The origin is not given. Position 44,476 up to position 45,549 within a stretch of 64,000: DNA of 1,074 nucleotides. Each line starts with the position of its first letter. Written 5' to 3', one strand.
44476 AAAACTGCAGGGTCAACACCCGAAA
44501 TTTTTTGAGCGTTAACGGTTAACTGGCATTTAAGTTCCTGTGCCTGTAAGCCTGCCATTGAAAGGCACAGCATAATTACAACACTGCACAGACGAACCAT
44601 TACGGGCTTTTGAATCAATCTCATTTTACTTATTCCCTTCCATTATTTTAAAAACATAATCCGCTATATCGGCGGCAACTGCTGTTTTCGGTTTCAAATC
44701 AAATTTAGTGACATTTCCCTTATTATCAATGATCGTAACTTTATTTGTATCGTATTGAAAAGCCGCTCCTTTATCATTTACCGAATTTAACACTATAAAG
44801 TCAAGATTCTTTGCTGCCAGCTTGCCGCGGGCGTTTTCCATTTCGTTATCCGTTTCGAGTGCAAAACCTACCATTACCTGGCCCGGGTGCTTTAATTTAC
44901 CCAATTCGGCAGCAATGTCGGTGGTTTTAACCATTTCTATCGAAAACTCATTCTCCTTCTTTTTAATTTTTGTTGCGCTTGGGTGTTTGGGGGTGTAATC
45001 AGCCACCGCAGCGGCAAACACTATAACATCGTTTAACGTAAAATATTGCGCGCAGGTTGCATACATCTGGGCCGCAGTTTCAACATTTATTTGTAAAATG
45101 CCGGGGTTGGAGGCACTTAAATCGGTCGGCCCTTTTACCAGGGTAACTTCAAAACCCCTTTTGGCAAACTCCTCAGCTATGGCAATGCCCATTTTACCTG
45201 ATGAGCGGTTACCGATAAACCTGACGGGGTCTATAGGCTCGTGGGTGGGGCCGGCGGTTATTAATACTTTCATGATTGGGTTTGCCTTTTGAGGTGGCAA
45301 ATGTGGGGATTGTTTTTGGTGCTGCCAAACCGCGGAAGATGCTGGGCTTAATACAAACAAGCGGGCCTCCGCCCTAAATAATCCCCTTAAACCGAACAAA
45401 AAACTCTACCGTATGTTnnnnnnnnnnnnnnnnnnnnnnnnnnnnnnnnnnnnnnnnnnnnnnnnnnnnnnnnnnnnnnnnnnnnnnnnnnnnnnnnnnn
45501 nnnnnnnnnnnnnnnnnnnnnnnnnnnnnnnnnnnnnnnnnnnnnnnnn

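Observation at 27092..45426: coaBC is split in its linker into separate coaC and coaB genes by an apparent ~17.7-kb inversion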

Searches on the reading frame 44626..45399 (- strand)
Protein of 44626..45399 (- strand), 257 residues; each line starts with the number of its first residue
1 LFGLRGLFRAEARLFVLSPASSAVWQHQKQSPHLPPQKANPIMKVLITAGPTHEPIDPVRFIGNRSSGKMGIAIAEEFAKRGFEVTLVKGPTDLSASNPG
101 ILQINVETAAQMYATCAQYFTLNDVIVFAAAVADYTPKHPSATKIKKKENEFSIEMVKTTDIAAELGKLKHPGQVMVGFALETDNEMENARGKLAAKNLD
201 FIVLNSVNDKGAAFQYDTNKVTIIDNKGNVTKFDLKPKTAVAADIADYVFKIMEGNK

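Call 4: search_protein_families(library=pfam, proteins=[window:44626-45399:-])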
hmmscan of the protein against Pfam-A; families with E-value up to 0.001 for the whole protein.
window:44626-45399:- (257 aa): 1 family
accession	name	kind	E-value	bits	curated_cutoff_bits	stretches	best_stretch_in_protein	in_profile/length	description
PF04127.22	DFP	-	1.1e-69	234.5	22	1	44-224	5-186/186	DNA/pantothenate metabolism flavoprotein C-terminal domain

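Call 5: search_protein_families(library=ncbifam, proteins=[window:44626-45273:-])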
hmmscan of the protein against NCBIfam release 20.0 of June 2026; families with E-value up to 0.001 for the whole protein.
window:44626-45273:- (215 aa): 4 families
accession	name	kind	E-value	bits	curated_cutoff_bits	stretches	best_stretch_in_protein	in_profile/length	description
TIGR00521.1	coaBC_dfp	equivalog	2.8e-61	207.7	219.7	1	2-207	188-391/392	bifunctional phosphopantothenoylcysteine decarboxylase/phosphopantothenate--cysteine ligase CoaBC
NF005231.0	PRK06732.1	equivalog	4.1e-24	85.7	265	1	1-97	1-98/229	phosphopantothenate--cysteine ligase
TIGR02114.1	coaB_strep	equivalog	1.2e-22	80.8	217.2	1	1-97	1-98/228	phosphopantothenate--cysteine ligase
NF007199.0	PRK09620.1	equivalog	1.7e-06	27.6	248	1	2-198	5-212/229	hypothetical protein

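Call 13: find_homologous_proteins(query=window:44626-45273:-)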
Query window:44626-45273:- (215 aa): 8000 proteins with E <= 0.001 among 8000 candidates; the best 120 are listed.
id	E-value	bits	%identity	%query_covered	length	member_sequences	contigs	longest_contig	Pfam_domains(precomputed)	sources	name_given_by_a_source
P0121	4.0e-135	466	100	100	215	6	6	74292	PF04127.23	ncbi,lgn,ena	-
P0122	2.0e-119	415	90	100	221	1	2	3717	PF04127.23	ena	-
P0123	1.5e-118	412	89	100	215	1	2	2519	PF04127.23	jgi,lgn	-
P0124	1.2e-117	409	88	100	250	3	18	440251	PF04127.23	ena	-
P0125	2.3e-114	398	86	100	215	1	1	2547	PF04127.23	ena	-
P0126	3.3e-114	398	88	98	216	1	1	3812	PF04127.23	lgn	-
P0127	6.0e-114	397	87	100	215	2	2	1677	PF04127.23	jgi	jgi:phosphopantothenoylcysteine decarboxylase/phosphopantothenate--cysteine ligase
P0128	1.7e-113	395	85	100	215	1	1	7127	PF04127.23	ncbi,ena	-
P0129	3.5e-113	394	85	100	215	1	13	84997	PF04127.23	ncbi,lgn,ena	-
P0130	1.1e-112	393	87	99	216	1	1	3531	PF04127.23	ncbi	-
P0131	2.2e-112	392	85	100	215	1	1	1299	PF04127.23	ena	-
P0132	2.9e-112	391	85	100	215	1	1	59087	PF04127.23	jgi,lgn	-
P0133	4.0e-112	391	85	99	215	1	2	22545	PF04127.23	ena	-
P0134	6.2e-112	390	85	100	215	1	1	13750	PF04127.23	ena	-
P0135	6.5e-112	390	85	100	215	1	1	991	PF04127.23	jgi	jgi:phosphopantothenoylcysteine decarboxylase / phosphopantothenate---cysteine ligase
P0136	5.1e-111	387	84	100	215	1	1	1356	PF04127.23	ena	-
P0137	7.5e-111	387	85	99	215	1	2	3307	PF04127.23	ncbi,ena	-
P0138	7.8e-111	387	85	100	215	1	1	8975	PF04127.23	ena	-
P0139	1.1e-110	386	83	100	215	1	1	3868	PF04127.23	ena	-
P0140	1.6e-110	386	83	100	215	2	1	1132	PF04127.23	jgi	jgi:phosphopantothenoylcysteine decarboxylase/phosphopantothenate--cysteine ligase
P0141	1.9e-110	385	85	99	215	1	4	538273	PF04127.23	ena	-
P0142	3.5e-110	384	84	100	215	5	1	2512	PF04127.23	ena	-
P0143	5.2e-110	384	84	99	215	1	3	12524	PF04127.23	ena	-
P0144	5.5e-110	384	84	100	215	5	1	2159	PF04127.23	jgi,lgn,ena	-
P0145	2.4e-109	382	84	99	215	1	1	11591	PF04127.23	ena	-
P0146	1.7e-102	359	80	96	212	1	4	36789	PF04127.23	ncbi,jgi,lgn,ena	jgi:phosphopantothenoylcysteine decarboxylase/phosphopantothenate--cysteine ligase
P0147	3.5e-100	352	79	100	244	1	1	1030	PF04127.23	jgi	jgi:phosphopantothenoylcysteine decarboxylase/phosphopantothenate--cysteine ligase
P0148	1.7e-99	350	76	100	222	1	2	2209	PF04127.23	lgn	-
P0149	1.2e-98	347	75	99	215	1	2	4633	PF04127.23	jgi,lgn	jgi:phosphopantothenoylcysteine decarboxylase/phosphopantothenate--cysteine ligase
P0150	1.5e-97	343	76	96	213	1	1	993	PF04127.23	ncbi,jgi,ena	jgi:phosphopantothenoylcysteine decarboxylase/phosphopantothenate--cysteine ligase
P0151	3.3e-97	342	76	96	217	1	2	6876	PF04127.23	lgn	-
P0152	8.6e-93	328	73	98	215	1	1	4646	PF04127.23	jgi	jgi:phosphopantothenoylcysteine decarboxylase/phosphopantothenate--cysteine ligase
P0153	1.4e-92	327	73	98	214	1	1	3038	PF04127.23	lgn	-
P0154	5.9e-92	325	71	98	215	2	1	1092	PF04127.23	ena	-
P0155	1.1e-91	324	72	99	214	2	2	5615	PF04127.23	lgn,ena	-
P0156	1.5e-91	324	74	98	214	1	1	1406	PF04127.23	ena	-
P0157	2.2e-91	323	74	96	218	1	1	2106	PF04127.23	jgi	jgi:phosphopantothenoylcysteine decarboxylase/phosphopantothenate--cysteine ligase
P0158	2.6e-91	323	73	99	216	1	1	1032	PF04127.23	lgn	-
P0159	3.6e-91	322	73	98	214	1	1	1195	PF04127.23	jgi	-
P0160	4.1e-91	322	72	96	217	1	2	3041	PF04127.23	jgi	jgi:phosphopantothenoylcysteine decarboxylase / phosphopantothenate---cysteine ligase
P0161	4.2e-91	322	73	99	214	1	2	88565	PF04127.23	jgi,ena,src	jgi:phosphopantothenoylcysteine decarboxylase/phosphopantothenate--cysteine ligase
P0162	5.8e-91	322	73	98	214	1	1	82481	PF04127.23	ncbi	-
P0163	6.8e-91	322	73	99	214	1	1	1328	PF04127.23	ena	-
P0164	8.0e-91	321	71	100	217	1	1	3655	PF04127.23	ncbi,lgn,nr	ncbi:MAG TPA: phosphopantothenoylcysteine decarboxylase [Chitinophagales bacterium]|nr:phosphopantot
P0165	2.6e-90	320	71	98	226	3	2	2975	PF04127.23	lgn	-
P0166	3.8e-90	319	73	99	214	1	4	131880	PF04127.23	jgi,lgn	jgi:phosphopantothenoylcysteine decarboxylase/phosphopantothenate--cysteine ligase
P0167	5.3e-90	319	73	99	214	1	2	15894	PF04127.23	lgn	-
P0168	5.8e-90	318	71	99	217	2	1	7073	PF04127.23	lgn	-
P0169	5.9e-90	318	72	98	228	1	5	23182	PF04127.23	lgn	-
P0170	6.2e-90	318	73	98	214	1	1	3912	PF04127.23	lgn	-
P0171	6.4e-90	318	73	98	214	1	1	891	PF04127.23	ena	-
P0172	9.6e-90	318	74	98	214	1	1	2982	PF04127.23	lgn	-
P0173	1.7e-89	317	72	98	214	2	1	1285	PF04127.23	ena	-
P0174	2.3e-89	317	73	98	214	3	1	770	PF04127.23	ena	-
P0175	2.5e-89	316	70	100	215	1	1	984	PF04127.23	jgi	jgi:phosphopantothenoylcysteine decarboxylase/phosphopantothenate--cysteine ligase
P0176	4.4e-89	316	72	99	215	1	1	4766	PF04127.23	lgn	-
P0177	4.7e-89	316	71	98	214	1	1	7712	PF04127.23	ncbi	-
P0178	4.8e-89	316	70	100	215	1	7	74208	PF04127.23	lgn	-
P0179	5.9e-89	315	72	98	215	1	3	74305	PF04127.23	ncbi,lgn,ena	-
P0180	6.0e-89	315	73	99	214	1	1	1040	PF04127.23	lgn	-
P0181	6.2e-89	315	73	98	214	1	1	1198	PF04127.23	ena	-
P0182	6.6e-89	315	73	98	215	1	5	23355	PF04127.23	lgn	-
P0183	8.4e-89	315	71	98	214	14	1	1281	PF04127.23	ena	-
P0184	1.0e-88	314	69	97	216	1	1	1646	PF04127.23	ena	-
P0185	1.5e-88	314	74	98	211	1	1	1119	PF04127.23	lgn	-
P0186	1.6e-88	314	70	98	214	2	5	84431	PF04127.23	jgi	jgi:phosphopantothenoylcysteine decarboxylase/phosphopantothenate--cysteine ligase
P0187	2.5e-88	313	72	98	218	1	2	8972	PF04127.23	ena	-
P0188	2.7e-88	313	70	98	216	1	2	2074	PF04127.23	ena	-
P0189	2.7e-88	313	71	98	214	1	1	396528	PF04127.23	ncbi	-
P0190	3.0e-88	313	71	98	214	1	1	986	PF04127.23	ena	-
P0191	4.6e-88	312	72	99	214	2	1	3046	PF04127.23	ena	-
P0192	4.9e-88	312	69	98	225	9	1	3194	PF04127.23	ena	-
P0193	5.1e-88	312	71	98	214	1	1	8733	PF04127.23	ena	-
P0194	5.3e-88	312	73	98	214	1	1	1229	PF04127.23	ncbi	-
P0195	6.1e-88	312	71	99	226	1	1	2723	PF04127.23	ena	-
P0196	7.5e-88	312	69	97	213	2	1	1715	PF04127.23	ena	-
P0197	8.2e-88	311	70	100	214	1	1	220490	PF04127.23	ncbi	-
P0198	1.1e-87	311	70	100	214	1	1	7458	PF04127.23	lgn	-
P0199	1.3e-87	311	71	99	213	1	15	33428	PF04127.23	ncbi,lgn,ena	-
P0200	1.3e-87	311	69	100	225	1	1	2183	PF04127.23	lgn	-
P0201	1.5e-87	311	69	97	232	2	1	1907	PF04127.23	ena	-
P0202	2.1e-87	310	71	98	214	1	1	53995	PF04127.23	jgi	jgi:phosphopantothenoylcysteine decarboxylase/phosphopantothenate--cysteine ligase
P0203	2.3e-87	310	71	98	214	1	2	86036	PF04127.23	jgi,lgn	-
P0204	2.4e-87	310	69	100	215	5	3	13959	PF04127.23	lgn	-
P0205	2.6e-87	310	68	99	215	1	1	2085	PF04127.23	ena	-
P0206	2.8e-87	310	70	98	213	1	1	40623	PF04127.23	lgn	-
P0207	3.0e-87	310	69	97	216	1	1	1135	PF04127.23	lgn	-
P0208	3.1e-87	310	71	98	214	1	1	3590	PF04127.23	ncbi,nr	ncbi:MAG: phosphopantothenoylcysteine decarboxylase [Chitinophagales bacterium]|nr:phosphopantotheno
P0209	3.1e-87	310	71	100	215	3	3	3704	PF04127.23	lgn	-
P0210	3.2e-87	310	69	98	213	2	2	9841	PF04127.23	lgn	-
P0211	3.6e-87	309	71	98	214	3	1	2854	PF04127.23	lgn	-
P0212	3.6e-87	309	71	98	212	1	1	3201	PF04127.23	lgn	-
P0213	4.5e-87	309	69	99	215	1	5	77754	PF04127.23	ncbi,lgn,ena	-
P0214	4.6e-87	309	72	98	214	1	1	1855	PF04127.23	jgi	-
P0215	4.6e-87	309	71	98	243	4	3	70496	PF04127.23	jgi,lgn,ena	jgi:phosphopantothenoylcysteine decarboxylase/phosphopantothenate--cysteine ligase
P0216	6.3e-87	309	68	97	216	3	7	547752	PF04127.23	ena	-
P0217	7.0e-87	308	71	98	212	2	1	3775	PF04127.23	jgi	jgi:phosphopantothenoylcysteine decarboxylase/phosphopantothenate--cysteine ligase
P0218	8.3e-87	308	72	98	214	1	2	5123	PF04127.23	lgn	-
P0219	9.1e-87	308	69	98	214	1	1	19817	PF04127.23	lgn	-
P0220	9.3e-87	308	67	97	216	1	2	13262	PF04127.23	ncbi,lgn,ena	-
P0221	9.3e-87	308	67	97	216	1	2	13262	PF04127.23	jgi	jgi:phosphopantothenoylcysteine decarboxylase/phosphopantothenate--cysteine ligase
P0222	1.1e-86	308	71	98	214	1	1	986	PF04127.23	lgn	-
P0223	1.1e-86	308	68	98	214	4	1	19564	PF04127.23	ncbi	-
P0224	1.2e-86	308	68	99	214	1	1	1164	PF04127.23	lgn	-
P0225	1.2e-86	308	71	98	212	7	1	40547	PF04127.23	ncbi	-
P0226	1.2e-86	308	67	97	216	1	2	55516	PF04127.23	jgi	jgi:phosphopantothenoylcysteine decarboxylase/phosphopantothenate--cysteine ligase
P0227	1.2e-86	308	69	98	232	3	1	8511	PF04127.23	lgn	-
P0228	1.3e-86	308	71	98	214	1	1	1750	PF04127.23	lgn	-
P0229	1.5e-86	307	71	98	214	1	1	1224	PF04127.23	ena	-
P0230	1.5e-86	307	68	100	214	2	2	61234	PF04127.23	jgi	jgi:phosphopantothenoylcysteine decarboxylase/phosphopantothenate--cysteine ligase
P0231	1.7e-86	307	70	98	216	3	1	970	PF04127.23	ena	-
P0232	2.3e-86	307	67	100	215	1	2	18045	PF04127.23,PF03807.24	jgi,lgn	jgi:phosphopantothenoylcysteine decarboxylase/phosphopantothenate--cysteine ligase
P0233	3.3e-86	306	70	98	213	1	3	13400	PF04127.23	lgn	-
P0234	3.8e-86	306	68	97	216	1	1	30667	PF04127.23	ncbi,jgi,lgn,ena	jgi:phosphopantothenoylcysteine decarboxylase/phosphopantothenate--cysteine ligase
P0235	4.1e-86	306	70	98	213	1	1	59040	PF04127.23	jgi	jgi:phosphopantothenoylcysteine decarboxylase/phosphopantothenate--cysteine ligase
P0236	4.3e-86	306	71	99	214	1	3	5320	PF04127.23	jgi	-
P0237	4.5e-86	306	68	97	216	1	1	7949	PF04127.23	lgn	-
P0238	4.9e-86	306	67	97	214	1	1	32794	PF04127.23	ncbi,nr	ncbi:MAG: coaBC [Bacteroidetes bacterium]|nr:coaBC [Bacteroidota bacterium]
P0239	5.7e-86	305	70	96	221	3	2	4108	PF04127.23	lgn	-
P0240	7.4e-86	305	69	100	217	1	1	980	PF04127.23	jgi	-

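Call 14: find_encoding_contigs(protein=P0121, flank=10000, max_places=4)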
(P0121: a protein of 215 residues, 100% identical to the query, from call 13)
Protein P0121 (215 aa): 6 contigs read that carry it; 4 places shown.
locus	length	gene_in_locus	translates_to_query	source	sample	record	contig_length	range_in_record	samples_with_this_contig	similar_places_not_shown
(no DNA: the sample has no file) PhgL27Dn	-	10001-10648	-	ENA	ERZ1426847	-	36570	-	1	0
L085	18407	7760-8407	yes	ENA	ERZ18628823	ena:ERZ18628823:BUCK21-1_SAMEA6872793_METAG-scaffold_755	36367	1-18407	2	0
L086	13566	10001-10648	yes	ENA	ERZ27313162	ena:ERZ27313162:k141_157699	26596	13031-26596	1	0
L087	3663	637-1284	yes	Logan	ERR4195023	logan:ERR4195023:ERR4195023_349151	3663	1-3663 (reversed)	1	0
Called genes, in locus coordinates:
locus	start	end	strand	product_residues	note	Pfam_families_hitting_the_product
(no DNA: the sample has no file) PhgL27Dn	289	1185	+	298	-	PF02016:Peptidase_S66, PF17676:Peptidase_S66C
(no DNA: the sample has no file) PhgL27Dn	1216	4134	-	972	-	PF13414:TPR_11 (faint), PF13432:TPR_16 (faint), PF00515:TPR_1 (faint), PF07719:TPR_2 (faint), PF13174:TPR_6 (faint), PF13181:TPR_8 (faint), PF13424:TPR_12 (faint), PF13428:TPR_14 (faint), +4 more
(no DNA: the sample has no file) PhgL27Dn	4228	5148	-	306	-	PF01734:Patatin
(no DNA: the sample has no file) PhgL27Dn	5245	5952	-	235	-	PF01323:DSBA, PF13462:Thioredoxin_4 (faint)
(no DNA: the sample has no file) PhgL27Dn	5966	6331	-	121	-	PF07291:MauE (weak), PF13564:DoxX_2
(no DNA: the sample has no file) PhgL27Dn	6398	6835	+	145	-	PF01638:HxlR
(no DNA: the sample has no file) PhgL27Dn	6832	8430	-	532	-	PF18962:Por_Secre_tail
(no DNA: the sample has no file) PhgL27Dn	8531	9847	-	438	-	PF00875:DNA_photolyase, PF03441:FAD_binding_7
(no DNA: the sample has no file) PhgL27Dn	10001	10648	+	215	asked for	PF04127:DFP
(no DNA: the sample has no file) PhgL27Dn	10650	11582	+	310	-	PF16119:DUF4835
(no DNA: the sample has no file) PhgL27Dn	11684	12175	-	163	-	PF00583:Acetyltransf_1, PF13673:Acetyltransf_10, PF13508:Acetyltransf_7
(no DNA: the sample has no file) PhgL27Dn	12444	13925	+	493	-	-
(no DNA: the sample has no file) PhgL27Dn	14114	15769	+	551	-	PF00171:Aldedh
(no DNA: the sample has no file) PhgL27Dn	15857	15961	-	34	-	-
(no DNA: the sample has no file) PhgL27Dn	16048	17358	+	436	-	-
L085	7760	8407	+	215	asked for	PF04127:DFP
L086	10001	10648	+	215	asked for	PF04127:DFP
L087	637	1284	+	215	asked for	PF04127:DFP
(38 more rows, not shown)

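Call 15: find_encoding_contigs(protein=P0124, flank=10000, max_places=3)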
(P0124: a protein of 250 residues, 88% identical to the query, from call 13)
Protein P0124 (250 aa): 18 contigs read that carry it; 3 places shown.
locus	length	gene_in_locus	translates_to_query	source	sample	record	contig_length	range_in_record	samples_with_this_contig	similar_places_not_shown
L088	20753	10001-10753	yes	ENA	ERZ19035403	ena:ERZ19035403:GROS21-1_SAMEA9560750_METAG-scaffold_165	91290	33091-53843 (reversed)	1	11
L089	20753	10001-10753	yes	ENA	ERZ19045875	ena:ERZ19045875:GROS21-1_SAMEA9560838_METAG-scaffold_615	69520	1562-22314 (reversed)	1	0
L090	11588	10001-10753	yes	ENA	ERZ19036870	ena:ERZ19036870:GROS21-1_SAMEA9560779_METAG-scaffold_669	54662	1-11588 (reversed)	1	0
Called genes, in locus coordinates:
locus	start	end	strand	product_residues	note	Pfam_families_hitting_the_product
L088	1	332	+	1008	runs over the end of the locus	PF00873:ACR_tran, PF02355:SecD_SecF_C (weak)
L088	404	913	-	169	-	PF01641:SelR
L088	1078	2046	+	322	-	PF03255:ACCA, PF01039:Carboxyl_trans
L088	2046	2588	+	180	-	PF21857:DUF6913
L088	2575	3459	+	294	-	PF00701:DHDPS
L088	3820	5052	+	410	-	PF13525:YfiO, PF13174:TPR_6 (faint)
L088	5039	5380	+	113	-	PF01192:RNA_pol_Rpb6 (weak)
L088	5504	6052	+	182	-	PF02441:Flavoprotein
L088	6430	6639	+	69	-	-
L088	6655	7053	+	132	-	PF05656:DUF805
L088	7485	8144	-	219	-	-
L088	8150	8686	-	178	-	PF04542:Sigma70_r2, PF08281:Sigma70_r4_2, PF04545:Sigma70_r4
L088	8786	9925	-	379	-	PF28495:TMEM260_2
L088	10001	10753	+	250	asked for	PF04127:DFP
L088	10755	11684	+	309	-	PF16119:DUF4835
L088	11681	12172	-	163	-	PF00583:Acetyltransf_1, PF13673:Acetyltransf_10, PF13508:Acetyltransf_7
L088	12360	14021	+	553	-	PF02463:SMC_N, PF13175:AAA_15 (weak), PF13476:AAA_23, PF13304:AAA_21 (faint)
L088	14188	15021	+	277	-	PF00106:adh_short, PF13561:adh_short_C2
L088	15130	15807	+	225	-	PF00072:Response_reg, PF00486:Trans_reg_C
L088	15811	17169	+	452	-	PF00512:HisKA, PF02518:HATPase_c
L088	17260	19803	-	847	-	PF02861:Clp_N, PF13191:AAA_16 (weak), PF00004:AAA, PF17871:AAA_lid_9, PF00004:AAA, PF07724:AAA_2, PF07728:AAA_5, PF10431:ClpB_D2-small, +9 more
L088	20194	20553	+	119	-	PF01740:STAS, PF13466:STAS_2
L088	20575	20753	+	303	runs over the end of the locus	PF23023:Anti-Pycsar_Apyc1, PF00753:Lactamase_B, PF13691:Lactamase_B_4 (faint), PF12706:Lactamase_B_2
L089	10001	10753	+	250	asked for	PF04127:DFP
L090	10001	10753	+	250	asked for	PF04127:DFP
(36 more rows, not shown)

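Call 16: find_encoding_contigs(protein=P0141, flank=10000, max_places=3)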
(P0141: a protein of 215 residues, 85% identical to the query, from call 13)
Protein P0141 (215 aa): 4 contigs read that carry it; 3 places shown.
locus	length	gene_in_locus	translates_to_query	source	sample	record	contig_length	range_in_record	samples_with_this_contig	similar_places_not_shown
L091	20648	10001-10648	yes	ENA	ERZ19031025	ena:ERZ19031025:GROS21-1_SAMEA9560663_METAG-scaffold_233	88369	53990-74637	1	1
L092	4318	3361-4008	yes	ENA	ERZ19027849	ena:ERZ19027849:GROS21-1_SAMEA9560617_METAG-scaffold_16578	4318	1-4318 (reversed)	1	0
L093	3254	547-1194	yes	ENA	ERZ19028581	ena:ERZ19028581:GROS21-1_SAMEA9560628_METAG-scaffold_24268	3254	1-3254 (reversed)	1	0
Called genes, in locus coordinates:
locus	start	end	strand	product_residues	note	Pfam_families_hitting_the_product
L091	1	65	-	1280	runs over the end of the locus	PF13620:CarboxypepD_reg, PF13715:CarbopepD_reg_2, PF17210:SdrD_B (faint), PF07715:Plug, PF00593:TonB_dep_Rec_b-barrel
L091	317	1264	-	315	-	PF00389:2-Hacid_dh, PF02826:2-Hacid_dh_C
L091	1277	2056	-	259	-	PF00398:RrnaAD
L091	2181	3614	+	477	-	PF00883:Peptidase_M17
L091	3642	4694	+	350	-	PF04166:PdxA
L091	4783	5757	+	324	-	PF18962:Por_Secre_tail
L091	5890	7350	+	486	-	PF01391:Collagen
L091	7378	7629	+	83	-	-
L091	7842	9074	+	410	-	PF13525:YfiO, PF13174:TPR_6 (faint)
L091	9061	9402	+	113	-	PF01192:RNA_pol_Rpb6 (weak)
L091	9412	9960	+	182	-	PF02441:Flavoprotein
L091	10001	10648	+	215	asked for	PF04127:DFP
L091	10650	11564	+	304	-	PF16119:DUF4835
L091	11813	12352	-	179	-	PF00583:Acetyltransf_1, PF13673:Acetyltransf_10, PF13508:Acetyltransf_7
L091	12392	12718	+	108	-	-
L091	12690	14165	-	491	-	-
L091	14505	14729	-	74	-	-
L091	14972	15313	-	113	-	-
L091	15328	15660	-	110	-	-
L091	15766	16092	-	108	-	-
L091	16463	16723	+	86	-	-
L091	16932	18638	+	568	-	PF02463:SMC_N, PF13175:AAA_15 (faint), PF13476:AAA_23, PF13304:AAA_21 (faint)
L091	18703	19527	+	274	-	PF00106:adh_short, PF13561:adh_short_C2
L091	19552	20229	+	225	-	PF00072:Response_reg, PF00486:Trans_reg_C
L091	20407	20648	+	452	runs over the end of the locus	PF00512:HisKA, PF02518:HATPase_c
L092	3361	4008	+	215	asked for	PF04127:DFP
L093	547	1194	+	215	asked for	PF04127:DFP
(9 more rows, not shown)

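Call 20: find_encoding_contigs(protein=P0122, flank=10000, max_places=3)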
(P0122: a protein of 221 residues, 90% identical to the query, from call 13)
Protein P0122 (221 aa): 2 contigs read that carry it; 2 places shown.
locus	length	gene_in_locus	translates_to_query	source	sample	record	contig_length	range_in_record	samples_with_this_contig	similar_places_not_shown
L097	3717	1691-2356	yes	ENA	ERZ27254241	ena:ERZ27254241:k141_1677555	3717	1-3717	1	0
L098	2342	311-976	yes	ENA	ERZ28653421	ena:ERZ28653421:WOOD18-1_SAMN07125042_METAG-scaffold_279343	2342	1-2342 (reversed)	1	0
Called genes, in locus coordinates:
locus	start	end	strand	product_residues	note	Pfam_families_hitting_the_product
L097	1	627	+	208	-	?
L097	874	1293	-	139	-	PF13470:PIN_3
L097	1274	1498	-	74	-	-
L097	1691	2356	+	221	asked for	PF04127:DFP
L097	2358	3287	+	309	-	PF16119:DUF4835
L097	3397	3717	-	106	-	?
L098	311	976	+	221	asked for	PF04127:DFP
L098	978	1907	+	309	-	PF16119:DUF4835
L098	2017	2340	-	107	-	?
